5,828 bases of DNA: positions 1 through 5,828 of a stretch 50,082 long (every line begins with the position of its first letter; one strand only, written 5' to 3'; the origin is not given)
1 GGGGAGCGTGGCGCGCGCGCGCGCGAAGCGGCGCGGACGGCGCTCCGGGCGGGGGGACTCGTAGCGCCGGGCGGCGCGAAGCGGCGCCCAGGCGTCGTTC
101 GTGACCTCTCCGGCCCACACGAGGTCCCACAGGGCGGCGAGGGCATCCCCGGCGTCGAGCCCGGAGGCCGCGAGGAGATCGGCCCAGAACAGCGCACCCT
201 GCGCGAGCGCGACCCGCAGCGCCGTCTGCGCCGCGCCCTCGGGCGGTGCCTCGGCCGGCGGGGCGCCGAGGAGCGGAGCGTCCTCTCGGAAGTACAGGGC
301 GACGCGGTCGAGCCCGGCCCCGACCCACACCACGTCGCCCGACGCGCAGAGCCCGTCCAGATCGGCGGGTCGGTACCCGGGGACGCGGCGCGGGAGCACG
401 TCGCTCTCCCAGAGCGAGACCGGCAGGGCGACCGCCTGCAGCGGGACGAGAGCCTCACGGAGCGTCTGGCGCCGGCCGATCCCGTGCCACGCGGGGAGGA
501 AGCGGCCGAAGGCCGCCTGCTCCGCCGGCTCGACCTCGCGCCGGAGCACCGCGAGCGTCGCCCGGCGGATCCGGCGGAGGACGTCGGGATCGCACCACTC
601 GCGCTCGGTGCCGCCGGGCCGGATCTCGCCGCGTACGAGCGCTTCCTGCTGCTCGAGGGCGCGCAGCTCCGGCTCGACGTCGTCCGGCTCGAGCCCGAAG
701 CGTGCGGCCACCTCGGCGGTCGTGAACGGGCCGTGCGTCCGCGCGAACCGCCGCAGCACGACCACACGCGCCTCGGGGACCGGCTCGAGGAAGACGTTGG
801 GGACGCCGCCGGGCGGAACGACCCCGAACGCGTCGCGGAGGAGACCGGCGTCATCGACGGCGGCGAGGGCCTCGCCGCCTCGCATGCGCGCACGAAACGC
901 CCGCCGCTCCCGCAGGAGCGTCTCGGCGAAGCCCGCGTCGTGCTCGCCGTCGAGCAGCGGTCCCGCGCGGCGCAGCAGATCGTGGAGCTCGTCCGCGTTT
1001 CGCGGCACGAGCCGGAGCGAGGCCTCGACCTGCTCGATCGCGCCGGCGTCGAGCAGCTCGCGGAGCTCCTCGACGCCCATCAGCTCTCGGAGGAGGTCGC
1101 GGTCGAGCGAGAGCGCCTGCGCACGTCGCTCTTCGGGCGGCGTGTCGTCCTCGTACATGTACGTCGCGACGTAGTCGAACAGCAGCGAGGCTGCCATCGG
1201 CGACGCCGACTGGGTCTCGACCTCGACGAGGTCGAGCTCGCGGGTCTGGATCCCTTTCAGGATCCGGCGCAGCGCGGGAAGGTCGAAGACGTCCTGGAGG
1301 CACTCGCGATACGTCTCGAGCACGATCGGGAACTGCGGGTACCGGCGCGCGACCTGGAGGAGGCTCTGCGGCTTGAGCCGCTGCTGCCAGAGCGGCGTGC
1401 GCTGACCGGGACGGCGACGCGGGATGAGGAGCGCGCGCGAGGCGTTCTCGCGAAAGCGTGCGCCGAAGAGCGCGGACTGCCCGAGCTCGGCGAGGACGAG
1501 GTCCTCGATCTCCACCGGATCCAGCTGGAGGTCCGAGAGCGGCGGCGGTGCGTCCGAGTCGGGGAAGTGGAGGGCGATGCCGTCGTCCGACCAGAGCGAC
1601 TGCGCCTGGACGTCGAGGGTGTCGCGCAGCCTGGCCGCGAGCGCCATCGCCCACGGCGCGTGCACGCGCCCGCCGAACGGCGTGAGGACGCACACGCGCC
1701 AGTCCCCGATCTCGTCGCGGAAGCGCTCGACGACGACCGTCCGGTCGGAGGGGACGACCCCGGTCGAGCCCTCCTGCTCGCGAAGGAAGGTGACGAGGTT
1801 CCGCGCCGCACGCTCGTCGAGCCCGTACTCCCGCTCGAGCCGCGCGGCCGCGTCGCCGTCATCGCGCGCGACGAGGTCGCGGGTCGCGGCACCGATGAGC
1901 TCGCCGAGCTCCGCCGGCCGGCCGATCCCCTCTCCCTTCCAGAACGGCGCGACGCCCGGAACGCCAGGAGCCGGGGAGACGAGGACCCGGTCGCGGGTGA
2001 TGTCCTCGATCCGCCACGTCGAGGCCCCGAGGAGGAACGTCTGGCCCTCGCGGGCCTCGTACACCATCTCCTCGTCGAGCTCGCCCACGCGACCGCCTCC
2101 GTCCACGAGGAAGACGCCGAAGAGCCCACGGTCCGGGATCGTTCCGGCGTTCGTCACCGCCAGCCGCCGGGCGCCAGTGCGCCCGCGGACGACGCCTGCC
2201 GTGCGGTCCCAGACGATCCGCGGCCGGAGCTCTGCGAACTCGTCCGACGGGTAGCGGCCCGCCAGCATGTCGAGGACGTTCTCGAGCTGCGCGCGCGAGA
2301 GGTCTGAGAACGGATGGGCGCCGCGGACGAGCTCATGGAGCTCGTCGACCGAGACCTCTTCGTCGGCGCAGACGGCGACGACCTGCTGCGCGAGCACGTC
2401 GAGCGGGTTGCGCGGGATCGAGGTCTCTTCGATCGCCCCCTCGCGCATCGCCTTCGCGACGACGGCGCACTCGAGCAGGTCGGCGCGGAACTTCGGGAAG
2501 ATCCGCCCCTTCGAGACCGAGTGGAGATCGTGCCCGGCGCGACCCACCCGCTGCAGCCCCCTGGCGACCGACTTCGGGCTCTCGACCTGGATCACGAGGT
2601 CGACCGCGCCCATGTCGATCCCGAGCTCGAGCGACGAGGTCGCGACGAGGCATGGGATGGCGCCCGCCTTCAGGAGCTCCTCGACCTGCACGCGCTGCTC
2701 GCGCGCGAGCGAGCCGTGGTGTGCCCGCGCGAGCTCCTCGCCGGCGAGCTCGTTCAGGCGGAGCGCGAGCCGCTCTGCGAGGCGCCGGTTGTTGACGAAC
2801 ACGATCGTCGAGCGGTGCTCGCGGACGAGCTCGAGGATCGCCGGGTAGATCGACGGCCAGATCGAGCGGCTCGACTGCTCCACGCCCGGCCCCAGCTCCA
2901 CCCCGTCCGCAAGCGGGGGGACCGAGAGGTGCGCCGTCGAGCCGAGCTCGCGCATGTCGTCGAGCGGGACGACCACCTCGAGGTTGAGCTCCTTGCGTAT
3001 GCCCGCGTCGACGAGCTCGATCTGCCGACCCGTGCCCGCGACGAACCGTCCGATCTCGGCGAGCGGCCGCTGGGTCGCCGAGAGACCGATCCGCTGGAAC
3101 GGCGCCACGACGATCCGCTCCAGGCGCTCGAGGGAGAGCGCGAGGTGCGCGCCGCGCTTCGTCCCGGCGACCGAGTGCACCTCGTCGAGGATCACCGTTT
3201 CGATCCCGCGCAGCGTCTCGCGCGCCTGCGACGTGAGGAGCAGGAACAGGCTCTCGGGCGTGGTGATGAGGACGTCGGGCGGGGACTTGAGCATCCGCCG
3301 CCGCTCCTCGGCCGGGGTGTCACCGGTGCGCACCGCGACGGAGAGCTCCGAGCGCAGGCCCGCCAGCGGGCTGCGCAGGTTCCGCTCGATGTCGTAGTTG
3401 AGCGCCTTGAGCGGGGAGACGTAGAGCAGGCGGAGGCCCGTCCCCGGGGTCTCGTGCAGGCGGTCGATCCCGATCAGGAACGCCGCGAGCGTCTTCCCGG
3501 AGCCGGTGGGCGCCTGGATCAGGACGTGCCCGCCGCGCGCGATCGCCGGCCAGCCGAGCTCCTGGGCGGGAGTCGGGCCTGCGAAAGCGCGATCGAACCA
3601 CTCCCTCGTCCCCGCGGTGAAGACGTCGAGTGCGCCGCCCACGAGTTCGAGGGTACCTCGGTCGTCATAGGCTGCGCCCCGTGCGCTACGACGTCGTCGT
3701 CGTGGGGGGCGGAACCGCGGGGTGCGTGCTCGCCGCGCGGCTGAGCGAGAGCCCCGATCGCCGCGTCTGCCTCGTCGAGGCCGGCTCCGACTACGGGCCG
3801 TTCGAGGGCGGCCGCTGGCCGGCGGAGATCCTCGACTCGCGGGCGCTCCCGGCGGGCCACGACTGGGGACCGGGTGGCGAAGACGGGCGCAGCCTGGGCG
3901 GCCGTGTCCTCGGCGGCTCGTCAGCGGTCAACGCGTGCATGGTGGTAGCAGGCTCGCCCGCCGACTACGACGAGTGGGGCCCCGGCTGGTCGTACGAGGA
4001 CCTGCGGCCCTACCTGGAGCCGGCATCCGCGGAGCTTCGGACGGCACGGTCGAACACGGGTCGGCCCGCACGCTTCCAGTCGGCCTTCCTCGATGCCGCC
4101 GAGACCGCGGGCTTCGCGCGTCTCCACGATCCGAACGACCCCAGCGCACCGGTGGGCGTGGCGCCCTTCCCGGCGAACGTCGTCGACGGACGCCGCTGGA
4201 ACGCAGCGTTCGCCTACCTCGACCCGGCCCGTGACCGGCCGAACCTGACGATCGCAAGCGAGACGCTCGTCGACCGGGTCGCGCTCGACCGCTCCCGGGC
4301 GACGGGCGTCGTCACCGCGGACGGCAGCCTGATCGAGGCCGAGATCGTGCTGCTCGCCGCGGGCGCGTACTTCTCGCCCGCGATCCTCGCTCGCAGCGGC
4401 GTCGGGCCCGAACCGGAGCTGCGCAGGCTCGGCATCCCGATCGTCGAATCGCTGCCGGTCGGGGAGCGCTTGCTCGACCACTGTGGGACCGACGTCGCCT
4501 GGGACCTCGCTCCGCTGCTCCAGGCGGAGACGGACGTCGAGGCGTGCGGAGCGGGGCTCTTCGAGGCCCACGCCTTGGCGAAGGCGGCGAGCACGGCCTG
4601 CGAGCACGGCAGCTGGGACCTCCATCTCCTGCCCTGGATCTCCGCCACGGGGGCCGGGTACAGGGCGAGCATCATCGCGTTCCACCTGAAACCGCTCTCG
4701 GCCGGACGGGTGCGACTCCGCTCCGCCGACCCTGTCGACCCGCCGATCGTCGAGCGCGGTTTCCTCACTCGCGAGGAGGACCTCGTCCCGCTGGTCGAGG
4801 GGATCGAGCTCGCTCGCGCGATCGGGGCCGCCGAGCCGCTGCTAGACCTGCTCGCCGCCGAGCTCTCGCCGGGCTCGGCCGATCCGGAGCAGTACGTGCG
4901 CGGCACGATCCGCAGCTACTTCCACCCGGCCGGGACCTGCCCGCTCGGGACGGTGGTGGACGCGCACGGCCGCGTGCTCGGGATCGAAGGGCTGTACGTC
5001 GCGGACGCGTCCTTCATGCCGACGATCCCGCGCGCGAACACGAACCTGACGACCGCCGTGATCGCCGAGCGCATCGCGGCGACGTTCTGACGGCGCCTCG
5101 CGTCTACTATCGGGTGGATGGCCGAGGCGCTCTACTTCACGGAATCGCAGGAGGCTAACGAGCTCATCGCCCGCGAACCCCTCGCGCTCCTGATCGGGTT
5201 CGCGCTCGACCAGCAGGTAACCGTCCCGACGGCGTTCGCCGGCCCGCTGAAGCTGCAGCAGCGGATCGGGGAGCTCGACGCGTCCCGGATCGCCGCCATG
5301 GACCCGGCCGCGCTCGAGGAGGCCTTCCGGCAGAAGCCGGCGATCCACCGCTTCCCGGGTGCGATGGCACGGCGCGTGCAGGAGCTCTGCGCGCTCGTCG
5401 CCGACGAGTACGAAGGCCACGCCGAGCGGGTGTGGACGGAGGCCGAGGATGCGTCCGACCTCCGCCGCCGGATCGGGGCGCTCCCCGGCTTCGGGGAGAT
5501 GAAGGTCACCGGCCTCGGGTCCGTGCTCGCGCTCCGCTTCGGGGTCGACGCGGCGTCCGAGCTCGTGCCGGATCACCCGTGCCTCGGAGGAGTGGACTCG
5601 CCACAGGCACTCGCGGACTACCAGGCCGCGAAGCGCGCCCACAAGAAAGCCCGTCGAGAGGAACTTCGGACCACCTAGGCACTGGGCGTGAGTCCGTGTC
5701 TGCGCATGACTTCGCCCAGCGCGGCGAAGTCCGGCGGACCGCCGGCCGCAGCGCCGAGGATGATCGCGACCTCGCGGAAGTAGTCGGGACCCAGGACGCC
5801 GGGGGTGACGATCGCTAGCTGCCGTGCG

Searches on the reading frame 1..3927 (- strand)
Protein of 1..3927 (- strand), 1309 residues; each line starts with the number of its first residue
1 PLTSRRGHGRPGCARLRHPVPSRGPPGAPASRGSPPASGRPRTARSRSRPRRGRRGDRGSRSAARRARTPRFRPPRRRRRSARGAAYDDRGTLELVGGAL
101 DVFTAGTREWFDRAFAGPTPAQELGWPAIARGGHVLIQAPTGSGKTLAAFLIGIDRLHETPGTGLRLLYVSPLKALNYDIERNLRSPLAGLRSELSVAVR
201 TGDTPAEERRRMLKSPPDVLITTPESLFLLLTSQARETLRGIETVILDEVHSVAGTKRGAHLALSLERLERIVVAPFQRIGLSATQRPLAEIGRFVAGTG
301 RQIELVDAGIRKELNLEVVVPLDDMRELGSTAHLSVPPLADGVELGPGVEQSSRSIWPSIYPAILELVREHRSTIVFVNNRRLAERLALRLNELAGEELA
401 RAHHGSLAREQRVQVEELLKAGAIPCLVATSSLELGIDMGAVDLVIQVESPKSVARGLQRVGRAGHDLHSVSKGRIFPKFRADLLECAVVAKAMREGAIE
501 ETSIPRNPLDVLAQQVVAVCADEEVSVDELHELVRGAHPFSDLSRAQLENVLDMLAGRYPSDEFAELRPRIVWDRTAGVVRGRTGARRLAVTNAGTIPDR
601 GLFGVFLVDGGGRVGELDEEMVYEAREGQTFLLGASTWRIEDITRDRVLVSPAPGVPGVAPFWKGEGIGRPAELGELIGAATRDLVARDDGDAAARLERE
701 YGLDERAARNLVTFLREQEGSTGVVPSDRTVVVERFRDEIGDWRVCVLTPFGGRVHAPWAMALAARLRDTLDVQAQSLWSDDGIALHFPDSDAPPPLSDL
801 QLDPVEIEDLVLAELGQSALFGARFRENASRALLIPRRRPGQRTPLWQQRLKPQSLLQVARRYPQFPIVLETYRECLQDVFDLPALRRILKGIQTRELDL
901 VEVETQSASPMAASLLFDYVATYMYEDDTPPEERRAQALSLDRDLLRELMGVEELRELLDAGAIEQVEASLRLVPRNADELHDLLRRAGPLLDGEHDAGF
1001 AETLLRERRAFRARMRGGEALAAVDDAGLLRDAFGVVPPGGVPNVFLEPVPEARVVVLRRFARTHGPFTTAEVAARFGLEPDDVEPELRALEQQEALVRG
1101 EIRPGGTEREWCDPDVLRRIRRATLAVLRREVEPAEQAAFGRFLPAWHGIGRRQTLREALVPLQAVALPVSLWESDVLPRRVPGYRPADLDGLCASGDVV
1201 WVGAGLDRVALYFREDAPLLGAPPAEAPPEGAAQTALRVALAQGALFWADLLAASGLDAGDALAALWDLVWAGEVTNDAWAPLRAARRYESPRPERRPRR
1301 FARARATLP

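Call 71: search_protein_families(library=pfam, proteins=[window:1-3927:-], max_evalue=0.00001)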
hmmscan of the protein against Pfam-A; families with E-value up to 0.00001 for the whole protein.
window:1-3927:- (1309 aa): 7 families
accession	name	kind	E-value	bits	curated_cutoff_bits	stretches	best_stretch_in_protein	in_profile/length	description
PF08494.16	DEAD_assoc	-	7.9e-61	205.7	23.5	1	725-912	1-191/191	DEAD/H associated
PF19306.5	WH_Lhr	-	3.5e-52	176.6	27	1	492-657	1-165/168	Large helicase-related protein, winged helix domain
PF00270.35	DEAD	-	9.3e-34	117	26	1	119-287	1-161/167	DEAD/DEAH box helicase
PF00271.37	Helicase_C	-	1.7e-18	67.3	23.5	1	364-465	6-107/110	Helicase conserved C-terminal domain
PF23235.1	WH3_Lhr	-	1.5e-11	44.9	27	1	1137-1205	3-76/95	Large helicase-related protein, winged-helix domain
PF04851.21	ResIII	-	2.2e-08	34.6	22.5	1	133-285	24-161/164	Type III restriction enzyme, res subunit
PF23236.1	WH2_Lhr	-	2.2e-06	28.6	27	1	957-1049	1-105/105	Large helicase-related protein, winged-helix domain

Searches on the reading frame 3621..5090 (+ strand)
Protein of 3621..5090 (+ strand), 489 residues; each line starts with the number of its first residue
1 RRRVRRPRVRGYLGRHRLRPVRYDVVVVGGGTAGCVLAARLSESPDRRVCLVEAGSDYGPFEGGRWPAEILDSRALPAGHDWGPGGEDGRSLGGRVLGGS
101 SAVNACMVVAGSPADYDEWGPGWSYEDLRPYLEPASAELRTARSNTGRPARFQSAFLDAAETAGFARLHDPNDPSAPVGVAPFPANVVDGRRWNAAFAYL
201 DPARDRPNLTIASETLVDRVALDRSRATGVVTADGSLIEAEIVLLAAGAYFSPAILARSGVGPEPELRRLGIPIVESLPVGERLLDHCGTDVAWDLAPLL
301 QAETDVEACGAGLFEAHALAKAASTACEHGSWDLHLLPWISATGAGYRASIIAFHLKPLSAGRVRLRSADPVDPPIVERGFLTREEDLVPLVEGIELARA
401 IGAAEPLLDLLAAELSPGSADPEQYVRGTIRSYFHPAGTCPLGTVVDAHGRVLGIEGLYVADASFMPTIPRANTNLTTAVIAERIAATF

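Call 71: search_protein_families(library=pfam, proteins=[window:3621-5090:+], max_evalue=0.00001)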
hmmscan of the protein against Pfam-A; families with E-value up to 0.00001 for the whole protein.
window:3621-5090:+ (489 aa): 6 families
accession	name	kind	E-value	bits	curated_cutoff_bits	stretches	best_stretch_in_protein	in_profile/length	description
PF00732.25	GMC_oxred_N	-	4.5e-32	112.1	23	1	23-288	1-217/218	GMC oxidoreductase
PF05199.19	GMC_oxred_C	-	4.1e-30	105.6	24.6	1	358-482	1-139/139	GMC oxidoreductase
PF01266.30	DAO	-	8.4e-08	32.6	27.9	0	24-59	1-35/353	FAD dependent oxidoreductase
PF05834.18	Lycopene_cycl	-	1.6e-07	31.2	23.4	1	24-58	1-36/380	Lycopene cyclase protein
PF07992.20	Pyr_redox_2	-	3e-06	27.3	26.1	0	23-56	1-33/291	Pyridine nucleotide-disulphide oxidoreductase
PF01134.28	GIDA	-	3.3e-06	26.9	22.1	0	205-256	107-157/391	Glucose inhibited division protein A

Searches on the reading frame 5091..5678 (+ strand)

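Call 71: search_protein_families(library=pfam, proteins=[window:5091-5678:+], max_evalue=0.00001)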
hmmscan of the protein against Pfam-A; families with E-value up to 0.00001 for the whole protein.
window:5091-5678:+ (195 aa): 0 families

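Call 74: search_protein_families(library=pfam, proteins=[window:5091-5678:+], max_evalue=0.001)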
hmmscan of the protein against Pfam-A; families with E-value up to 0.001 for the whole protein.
window:5091-5678:+ (195 aa): 1 family
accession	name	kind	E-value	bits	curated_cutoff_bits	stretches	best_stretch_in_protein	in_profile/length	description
PF00730.31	HhH-GPD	-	3e-05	24.7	26.2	1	36-126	2-67/108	HhH-GPD superfamily base excision DNA repair protein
